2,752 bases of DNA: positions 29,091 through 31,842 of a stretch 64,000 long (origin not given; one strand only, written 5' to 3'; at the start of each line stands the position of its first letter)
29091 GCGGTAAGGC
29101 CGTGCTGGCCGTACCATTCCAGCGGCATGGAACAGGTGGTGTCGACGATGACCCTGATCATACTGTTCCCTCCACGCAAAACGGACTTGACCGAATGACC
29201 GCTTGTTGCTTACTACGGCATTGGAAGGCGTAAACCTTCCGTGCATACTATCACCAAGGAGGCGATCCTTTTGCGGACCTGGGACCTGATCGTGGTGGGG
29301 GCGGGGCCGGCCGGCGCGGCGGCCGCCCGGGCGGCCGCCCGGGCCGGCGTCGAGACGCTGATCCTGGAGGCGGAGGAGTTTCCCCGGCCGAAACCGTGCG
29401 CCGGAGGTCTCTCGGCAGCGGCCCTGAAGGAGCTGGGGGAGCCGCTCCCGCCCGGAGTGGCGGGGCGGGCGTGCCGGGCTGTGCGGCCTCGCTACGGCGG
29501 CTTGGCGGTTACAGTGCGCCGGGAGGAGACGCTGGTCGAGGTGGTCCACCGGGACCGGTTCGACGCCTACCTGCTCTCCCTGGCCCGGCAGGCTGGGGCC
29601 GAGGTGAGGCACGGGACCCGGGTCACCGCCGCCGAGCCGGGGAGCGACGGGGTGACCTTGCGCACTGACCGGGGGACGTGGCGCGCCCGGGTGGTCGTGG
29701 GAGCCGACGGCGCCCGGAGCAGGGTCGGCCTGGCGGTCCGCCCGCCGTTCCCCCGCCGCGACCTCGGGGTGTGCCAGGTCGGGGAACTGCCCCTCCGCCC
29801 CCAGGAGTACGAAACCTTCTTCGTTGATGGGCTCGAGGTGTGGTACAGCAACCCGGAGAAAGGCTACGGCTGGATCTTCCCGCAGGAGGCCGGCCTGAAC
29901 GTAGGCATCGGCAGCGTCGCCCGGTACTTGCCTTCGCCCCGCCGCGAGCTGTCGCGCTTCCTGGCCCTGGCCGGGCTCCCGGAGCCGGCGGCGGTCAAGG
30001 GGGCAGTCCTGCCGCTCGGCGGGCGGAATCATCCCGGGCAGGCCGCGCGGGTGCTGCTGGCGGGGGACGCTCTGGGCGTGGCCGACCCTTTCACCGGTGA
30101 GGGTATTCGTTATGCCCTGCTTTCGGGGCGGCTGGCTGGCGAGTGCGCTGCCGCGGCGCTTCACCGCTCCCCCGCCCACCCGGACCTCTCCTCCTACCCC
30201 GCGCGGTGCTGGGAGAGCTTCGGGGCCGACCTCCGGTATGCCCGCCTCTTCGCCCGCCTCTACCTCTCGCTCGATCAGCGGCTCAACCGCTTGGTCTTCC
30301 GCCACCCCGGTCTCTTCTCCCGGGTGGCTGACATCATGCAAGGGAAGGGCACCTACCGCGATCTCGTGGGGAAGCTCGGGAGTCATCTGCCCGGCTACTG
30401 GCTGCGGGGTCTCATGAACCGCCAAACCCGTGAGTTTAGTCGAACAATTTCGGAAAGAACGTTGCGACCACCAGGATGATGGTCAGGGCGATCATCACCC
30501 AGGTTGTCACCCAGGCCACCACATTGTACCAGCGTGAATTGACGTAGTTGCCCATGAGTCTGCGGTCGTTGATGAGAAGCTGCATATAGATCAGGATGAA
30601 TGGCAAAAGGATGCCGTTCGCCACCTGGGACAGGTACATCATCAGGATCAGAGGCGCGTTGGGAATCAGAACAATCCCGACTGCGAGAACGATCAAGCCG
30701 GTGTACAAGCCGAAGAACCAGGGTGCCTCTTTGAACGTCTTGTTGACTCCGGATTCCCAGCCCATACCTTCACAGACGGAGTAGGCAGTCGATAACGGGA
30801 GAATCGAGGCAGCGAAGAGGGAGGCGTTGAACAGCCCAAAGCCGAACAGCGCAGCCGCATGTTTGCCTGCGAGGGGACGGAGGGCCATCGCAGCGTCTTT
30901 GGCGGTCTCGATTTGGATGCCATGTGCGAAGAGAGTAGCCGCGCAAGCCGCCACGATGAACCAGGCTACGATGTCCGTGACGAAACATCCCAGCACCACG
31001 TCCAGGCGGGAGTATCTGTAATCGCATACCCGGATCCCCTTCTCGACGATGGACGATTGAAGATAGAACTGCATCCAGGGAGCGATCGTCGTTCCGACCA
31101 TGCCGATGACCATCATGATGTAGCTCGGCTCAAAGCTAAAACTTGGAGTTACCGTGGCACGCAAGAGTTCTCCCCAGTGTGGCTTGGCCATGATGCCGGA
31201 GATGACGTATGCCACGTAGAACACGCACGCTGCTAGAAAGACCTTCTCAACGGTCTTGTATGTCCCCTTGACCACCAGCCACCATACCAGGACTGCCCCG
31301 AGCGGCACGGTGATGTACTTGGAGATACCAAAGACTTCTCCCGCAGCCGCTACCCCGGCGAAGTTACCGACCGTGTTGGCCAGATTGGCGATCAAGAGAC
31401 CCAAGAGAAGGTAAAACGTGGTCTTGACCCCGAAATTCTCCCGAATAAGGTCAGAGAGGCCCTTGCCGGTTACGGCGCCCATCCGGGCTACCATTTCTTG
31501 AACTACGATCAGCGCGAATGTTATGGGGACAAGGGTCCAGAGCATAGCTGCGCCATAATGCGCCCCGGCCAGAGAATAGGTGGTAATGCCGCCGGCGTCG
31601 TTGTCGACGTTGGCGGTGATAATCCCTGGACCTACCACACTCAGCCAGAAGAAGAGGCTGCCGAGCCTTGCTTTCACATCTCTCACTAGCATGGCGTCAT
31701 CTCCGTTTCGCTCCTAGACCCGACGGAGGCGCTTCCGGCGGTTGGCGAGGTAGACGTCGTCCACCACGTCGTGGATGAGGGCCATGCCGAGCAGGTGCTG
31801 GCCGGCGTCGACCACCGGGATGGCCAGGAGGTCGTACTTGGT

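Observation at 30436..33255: NRAMP transporter co-transcribed with a channel-less MgtE-N/CBS protein behind a long terminator-ended leader (candidate riboswitch or attenuator of unknown class)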

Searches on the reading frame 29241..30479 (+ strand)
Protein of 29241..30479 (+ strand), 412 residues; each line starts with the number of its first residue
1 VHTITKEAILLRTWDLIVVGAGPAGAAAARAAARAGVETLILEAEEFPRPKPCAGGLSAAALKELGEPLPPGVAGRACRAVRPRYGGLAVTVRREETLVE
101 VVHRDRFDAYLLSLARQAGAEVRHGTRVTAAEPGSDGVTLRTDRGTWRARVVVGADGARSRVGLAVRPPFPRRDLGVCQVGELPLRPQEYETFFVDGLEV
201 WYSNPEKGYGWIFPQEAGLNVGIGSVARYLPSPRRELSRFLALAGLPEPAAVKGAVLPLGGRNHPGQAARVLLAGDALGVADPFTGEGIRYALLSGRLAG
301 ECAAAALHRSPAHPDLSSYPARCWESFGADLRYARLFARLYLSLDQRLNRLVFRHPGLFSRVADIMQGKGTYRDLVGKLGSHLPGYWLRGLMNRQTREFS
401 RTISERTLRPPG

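Call 5: search_protein_families(library=pfam, proteins=[window:29241-30479:+])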
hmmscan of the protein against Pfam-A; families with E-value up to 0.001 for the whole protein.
window:29241-30479:+ (412 aa): 11 families
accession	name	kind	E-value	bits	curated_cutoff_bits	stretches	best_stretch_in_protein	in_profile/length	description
PF01494.25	FAD_binding_3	-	3.1e-16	60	22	1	15-181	3-186/349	FAD binding domain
PF12831.13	FAD_oxidored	-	5e-11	43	27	1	15-155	1-143/416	FAD dependent oxidoreductase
PF01266.30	DAO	-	1.4e-09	38.4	27.9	2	101-171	145-223/353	FAD dependent oxidoreductase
PF07992.20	Pyr_redox_2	-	9.7e-08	32.2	26.1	1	15-46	2-34/291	Pyridine nucleotide-disulphide oxidoreductase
PF13738.12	Pyr_redox_3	-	1.7e-07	31.2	30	0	17-45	1-30/305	Pyridine nucleotide-disulphide oxidoreductase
PF00890.30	FAD_binding_2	-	1.6e-05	24.7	20.4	1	15-47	1-33/414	FAD binding domain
PF13450.12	NAD_binding_8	-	3.9e-05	24.3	21.9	1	18-46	1-29/68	NAD(P)-binding Rossmann-like domain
PF03486.20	HI0933_like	-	5.6e-05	23.2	50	0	15-46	2-33/244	HI0933-like protein Rossmann domain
PF01134.28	GIDA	-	6.3e-05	22.6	22.1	1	15-42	1-28/391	Glucose inhibited division protein A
PF05834.18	Lycopene_cycl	-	7.4e-05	22.4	23.4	0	15-162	1-145/380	Lycopene cyclase protein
PF01946.23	Thi4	-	0.00075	19.2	26.2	0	11-45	15-50/235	Thi4 family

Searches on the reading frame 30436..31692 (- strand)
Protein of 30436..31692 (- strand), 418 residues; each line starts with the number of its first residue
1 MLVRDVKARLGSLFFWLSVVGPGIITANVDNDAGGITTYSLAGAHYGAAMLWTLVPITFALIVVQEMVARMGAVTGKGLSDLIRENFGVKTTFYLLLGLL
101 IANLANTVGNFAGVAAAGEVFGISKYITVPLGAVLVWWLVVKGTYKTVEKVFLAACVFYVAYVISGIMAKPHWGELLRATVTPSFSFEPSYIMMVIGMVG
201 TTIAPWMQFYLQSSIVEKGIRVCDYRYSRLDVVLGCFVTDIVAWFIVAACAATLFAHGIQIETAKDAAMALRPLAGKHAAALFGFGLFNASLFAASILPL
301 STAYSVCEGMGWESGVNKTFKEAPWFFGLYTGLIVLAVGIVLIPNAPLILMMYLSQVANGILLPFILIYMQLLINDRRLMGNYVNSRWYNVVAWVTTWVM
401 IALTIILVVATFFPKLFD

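Call 5: search_protein_families(library=pfam, proteins=[window:30436-31692:-])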
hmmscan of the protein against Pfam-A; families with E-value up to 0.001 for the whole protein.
window:30436-31692:- (418 aa): 1 family
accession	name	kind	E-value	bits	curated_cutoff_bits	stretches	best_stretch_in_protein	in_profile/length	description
PF01566.24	Nramp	-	8.3e-100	334.7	29.8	1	36-387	1-357/357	Natural resistance-associated macrophage protein-like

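Call 54: search_solved_structures(query=window:30436-31692:-, show_alignments=1)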
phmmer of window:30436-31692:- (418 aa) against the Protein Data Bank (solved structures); distinct sequences matched with E-value up to 0.001: 21.
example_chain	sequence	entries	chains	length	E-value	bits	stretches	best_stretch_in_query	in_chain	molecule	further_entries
7qia_A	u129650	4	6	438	3.2e-116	392.1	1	13-409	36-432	Divalent metal cation transporter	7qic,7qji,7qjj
10ky_A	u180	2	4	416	1.4e-23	86.9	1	7-408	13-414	Divalent metal cation transporter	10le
8e6i_A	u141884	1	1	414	3.3e-23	85.7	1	18-405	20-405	Divalent metal cation transporter MntH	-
8e5s_A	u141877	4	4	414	1.6e-22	83.5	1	18-405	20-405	Divalent metal cation transporter MntH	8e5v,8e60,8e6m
8e6h_A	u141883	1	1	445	4e-22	82.2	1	17-405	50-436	Divalent metal cation transporter MntH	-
5kte_A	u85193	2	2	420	7.1e-22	81.3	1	17-405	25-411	Divalent metal cation transporter MntH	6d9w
8e6l_A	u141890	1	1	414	8.8e-22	81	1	18-405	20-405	Divalent metal cation transporter MntH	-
6c3i_A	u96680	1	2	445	1.2e-21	80.6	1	20-405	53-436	Divalent metal cation transporter MntH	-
6d91_A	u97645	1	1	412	2e-21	79.9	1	17-405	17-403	Divalent metal cation transporter MntH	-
8e6n_A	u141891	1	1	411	2.6e-21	79.5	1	18-405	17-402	Divalent metal cation transporter MntH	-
7phq_B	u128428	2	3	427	7.6e-17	64.8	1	32-412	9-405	Divalent metal cation transporter MntH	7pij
5m94_A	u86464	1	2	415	9.9e-17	64.4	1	32-412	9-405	Divalent metal cation transporter MntH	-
5m95_A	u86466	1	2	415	1e-16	64.4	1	32-412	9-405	Divalent metal cation transporter MntH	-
9f6p_A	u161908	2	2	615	1.2e-09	41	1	12-232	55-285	Natural resistance-associated macrophage protein 1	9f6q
8ont_A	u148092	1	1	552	1.3e-09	41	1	16-413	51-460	NRAMP related aluminium transporter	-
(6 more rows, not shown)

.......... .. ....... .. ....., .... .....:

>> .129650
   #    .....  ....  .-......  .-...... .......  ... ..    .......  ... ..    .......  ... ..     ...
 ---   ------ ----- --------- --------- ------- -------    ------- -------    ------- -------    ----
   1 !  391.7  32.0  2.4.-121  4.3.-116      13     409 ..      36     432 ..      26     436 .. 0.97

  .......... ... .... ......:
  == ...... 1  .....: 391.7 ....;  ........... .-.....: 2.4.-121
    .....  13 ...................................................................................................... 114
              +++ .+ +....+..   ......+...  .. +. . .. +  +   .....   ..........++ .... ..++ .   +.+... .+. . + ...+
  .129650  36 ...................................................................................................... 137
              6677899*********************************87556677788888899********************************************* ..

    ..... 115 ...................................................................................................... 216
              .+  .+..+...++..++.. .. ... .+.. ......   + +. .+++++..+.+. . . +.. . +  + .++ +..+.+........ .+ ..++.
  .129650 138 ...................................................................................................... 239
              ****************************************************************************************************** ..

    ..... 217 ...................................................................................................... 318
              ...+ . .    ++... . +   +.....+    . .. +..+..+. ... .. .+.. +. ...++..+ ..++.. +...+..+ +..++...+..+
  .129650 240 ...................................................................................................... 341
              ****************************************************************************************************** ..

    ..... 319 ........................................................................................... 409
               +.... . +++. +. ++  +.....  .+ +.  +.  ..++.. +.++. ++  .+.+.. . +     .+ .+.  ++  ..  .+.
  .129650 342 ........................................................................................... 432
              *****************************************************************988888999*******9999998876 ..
